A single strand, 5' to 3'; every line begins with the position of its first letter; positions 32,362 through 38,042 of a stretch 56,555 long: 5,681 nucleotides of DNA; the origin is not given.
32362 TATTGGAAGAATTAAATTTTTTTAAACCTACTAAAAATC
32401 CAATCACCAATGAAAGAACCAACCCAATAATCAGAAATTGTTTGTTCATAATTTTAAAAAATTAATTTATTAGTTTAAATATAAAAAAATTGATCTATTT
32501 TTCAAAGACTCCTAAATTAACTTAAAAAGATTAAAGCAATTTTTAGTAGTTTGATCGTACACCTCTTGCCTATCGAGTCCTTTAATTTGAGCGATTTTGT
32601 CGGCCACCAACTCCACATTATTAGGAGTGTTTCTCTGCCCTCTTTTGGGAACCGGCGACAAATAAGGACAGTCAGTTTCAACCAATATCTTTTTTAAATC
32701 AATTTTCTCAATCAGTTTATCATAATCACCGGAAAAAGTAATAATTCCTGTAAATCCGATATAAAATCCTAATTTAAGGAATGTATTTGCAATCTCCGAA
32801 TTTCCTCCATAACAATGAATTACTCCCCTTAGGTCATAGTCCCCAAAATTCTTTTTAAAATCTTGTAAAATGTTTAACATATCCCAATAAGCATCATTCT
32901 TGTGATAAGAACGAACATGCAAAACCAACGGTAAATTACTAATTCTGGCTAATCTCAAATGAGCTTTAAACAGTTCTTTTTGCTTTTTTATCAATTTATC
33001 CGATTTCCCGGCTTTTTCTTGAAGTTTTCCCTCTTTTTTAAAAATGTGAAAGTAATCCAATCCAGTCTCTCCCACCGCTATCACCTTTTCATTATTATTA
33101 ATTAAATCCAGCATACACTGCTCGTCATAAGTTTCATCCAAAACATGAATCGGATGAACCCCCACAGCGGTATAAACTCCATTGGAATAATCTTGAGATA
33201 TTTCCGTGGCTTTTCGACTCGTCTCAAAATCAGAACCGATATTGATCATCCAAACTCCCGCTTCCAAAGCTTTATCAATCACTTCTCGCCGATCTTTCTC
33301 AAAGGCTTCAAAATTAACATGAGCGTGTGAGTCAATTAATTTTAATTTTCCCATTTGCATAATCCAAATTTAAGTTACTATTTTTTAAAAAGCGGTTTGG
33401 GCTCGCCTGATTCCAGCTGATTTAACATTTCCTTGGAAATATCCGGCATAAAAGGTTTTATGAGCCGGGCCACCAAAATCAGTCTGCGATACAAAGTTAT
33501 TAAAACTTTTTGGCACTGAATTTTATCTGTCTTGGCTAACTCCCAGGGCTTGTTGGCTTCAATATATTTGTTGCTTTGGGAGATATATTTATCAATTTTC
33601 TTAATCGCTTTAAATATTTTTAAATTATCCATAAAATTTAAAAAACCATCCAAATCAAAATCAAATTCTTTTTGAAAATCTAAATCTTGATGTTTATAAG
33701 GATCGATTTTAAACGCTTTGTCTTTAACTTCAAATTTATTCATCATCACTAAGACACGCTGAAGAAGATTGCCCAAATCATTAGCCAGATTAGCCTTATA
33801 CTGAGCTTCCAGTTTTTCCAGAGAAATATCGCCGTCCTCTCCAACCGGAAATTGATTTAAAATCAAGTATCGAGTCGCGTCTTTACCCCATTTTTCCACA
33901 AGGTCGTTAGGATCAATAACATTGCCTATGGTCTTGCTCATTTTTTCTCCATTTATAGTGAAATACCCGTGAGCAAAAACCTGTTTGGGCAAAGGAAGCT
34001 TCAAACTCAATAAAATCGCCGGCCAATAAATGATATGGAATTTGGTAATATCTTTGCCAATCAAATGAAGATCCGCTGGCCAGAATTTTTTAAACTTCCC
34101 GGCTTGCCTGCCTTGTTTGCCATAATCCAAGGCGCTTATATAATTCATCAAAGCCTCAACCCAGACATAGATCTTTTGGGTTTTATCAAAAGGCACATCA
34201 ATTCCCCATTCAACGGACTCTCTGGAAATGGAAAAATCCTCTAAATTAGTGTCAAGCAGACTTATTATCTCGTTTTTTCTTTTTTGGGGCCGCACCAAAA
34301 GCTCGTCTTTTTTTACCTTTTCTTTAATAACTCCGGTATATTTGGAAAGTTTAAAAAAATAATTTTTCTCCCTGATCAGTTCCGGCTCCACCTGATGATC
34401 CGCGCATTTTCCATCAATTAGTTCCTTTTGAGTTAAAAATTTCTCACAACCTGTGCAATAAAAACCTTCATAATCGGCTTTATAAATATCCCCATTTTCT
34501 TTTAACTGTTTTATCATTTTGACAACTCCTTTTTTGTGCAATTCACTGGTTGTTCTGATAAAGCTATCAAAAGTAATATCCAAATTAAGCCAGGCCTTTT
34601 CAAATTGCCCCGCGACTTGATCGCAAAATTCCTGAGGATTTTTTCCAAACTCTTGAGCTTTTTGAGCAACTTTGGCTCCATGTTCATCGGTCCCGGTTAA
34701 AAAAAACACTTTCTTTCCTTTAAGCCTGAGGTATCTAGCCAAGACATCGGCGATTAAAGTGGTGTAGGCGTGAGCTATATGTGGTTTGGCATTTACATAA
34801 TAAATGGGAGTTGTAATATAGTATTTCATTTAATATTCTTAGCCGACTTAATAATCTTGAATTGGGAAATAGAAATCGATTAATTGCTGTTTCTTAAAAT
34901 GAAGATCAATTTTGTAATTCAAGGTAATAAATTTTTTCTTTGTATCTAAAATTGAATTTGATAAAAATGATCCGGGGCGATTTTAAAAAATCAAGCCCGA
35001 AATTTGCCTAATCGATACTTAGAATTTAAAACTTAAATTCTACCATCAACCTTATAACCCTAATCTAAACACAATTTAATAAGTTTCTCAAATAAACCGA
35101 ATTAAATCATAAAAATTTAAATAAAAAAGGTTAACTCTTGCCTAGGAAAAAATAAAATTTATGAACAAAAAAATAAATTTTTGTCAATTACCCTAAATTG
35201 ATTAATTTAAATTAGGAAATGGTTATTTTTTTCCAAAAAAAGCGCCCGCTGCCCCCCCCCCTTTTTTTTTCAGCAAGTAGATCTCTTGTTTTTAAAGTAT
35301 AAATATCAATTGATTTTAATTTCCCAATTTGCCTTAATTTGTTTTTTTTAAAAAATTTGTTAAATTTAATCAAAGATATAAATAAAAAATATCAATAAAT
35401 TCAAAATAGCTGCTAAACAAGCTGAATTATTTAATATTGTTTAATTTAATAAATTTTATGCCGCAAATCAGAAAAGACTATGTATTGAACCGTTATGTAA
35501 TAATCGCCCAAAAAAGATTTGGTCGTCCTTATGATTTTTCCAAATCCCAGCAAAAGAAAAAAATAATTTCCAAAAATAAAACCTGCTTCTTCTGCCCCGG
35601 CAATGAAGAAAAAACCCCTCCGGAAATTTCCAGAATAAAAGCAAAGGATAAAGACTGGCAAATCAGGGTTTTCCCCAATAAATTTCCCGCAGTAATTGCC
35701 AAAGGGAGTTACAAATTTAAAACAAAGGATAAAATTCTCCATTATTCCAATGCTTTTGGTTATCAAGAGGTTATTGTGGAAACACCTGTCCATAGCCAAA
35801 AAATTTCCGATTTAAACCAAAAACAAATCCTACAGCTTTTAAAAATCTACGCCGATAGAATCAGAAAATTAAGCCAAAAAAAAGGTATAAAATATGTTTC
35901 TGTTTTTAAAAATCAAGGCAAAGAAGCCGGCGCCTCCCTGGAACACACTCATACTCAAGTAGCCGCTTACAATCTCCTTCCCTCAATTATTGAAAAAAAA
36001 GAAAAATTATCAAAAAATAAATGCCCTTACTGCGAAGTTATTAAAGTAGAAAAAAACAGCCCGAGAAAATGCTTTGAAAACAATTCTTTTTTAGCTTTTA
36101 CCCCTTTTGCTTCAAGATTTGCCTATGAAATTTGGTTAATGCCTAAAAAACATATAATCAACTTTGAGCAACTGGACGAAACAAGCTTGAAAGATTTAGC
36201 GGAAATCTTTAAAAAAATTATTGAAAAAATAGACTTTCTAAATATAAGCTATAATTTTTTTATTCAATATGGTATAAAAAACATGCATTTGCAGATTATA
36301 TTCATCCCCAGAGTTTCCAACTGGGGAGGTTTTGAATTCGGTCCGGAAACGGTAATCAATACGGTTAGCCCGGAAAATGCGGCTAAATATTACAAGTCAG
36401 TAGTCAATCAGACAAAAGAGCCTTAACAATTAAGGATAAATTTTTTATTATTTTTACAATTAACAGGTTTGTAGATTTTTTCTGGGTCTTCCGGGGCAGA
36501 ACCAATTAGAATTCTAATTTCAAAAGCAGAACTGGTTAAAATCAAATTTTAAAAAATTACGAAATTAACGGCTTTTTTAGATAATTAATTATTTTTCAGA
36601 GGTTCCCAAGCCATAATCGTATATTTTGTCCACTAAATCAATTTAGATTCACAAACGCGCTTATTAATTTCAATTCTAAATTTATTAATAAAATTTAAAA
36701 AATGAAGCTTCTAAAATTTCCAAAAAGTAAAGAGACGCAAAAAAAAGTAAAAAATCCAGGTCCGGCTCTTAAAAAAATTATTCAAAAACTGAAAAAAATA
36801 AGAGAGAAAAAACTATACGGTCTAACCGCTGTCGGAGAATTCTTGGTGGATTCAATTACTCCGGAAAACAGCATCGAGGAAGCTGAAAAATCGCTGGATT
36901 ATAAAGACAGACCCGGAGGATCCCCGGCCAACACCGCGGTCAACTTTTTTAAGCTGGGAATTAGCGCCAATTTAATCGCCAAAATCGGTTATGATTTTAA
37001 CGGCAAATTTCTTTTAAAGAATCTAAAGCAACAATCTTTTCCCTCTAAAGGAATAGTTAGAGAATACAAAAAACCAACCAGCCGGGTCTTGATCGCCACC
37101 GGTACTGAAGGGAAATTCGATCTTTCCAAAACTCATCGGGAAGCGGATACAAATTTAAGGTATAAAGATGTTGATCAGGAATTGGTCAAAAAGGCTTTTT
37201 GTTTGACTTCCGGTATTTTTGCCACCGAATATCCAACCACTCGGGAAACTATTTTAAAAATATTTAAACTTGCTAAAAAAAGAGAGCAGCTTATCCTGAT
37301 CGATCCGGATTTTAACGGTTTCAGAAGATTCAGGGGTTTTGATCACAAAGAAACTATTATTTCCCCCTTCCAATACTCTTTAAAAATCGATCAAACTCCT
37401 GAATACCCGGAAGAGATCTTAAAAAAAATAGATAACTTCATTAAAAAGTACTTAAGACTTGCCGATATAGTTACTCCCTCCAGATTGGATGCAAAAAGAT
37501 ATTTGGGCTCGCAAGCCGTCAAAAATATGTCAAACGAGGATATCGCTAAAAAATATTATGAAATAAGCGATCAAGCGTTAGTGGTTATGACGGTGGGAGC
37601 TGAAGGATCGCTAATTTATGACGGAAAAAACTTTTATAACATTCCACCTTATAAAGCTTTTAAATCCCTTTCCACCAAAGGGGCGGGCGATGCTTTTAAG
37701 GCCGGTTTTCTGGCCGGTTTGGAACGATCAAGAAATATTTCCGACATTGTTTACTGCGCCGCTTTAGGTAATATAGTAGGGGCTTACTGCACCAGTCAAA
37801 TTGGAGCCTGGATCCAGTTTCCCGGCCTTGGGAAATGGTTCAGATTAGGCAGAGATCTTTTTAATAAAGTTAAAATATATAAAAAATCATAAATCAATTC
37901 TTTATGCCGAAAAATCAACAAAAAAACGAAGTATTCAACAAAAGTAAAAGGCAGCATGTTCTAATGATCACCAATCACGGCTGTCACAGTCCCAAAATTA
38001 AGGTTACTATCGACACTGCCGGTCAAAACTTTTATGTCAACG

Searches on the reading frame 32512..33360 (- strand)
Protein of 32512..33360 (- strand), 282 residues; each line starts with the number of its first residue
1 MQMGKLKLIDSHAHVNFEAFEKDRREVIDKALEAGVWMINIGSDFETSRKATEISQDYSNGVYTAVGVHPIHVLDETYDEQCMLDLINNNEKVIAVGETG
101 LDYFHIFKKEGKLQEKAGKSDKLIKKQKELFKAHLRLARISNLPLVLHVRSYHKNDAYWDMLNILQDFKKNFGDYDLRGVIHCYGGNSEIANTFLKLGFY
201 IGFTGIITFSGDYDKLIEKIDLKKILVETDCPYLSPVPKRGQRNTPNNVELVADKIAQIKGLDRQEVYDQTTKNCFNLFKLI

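Call 46: search_protein_families(library=pfam, proteins=[window:32512-33360:-], max_evalue=0.001)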
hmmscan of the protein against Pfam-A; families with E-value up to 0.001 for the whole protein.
window:32512-33360:- (282 aa): 1 family
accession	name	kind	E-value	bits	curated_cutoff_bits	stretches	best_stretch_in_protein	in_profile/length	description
PF01026.27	TatD_DNase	-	6.5e-71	239.1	27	1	9-280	1-253/253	TatD related DNase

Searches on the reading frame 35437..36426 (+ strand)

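Call 46: search_protein_families(library=pfam, proteins=[window:35437-36426:+], max_evalue=0.001)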
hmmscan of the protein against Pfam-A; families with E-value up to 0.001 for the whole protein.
window:35437-36426:+ (329 aa): 6 families
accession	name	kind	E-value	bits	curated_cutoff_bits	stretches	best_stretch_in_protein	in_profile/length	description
PF01087.27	GalP_UDP_transf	-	1.5e-19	71.6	22.1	1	9-182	12-184/184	Galactose-1-phosphate uridyl transferase, N-terminal domain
PF16268.10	DUF4921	-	6.2e-15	55.5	28.5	1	127-316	196-390/425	Domain of unknown function (DUF4921)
PF01230.28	HIT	-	2.9e-08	34.7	21.5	0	211-280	8-79/98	HIT domain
PF16285.10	DUF4931_N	-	3.7e-07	30.7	24.1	1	108-177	51-120/124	Domain of unknown function (DUF4931) N-terminal domain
PF02744.22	GalP_UDP_tr_C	-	7.1e-06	26.3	29.2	1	209-267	29-87/165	Galactose-1-phosphate uridyl transferase, C-terminal domain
PF11969.13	DcpS_C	-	1.8e-05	25.6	24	0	195-269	1-74/114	Scavenger mRNA decapping enzyme C-term binding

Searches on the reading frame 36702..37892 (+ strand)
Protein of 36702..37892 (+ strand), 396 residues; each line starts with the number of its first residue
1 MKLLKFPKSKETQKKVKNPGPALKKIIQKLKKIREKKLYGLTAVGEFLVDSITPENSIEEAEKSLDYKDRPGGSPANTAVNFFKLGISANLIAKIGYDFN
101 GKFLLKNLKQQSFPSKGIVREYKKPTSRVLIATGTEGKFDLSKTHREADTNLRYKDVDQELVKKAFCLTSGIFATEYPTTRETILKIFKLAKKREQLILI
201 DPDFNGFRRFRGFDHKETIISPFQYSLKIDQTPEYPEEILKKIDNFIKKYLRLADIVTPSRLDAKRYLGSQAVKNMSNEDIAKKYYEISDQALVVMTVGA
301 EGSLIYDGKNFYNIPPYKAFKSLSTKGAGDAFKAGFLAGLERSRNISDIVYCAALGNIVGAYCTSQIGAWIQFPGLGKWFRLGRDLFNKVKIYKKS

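Call 47: search_protein_families(library=pfam, proteins=[window:36702-37892:+], max_evalue=0.001)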
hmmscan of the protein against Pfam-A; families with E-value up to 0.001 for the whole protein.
window:36702-37892:+ (396 aa): 2 families
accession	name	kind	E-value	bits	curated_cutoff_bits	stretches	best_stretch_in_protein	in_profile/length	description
PF00294.29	PfkB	-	5.3e-34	118.4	25.8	2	247-369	177-295/302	pfkB family carbohydrate kinase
PF08543.17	Phos_pyr_kin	-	6.1e-05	22.9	27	1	242-353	108-224/246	Phosphomethylpyrimidine kinase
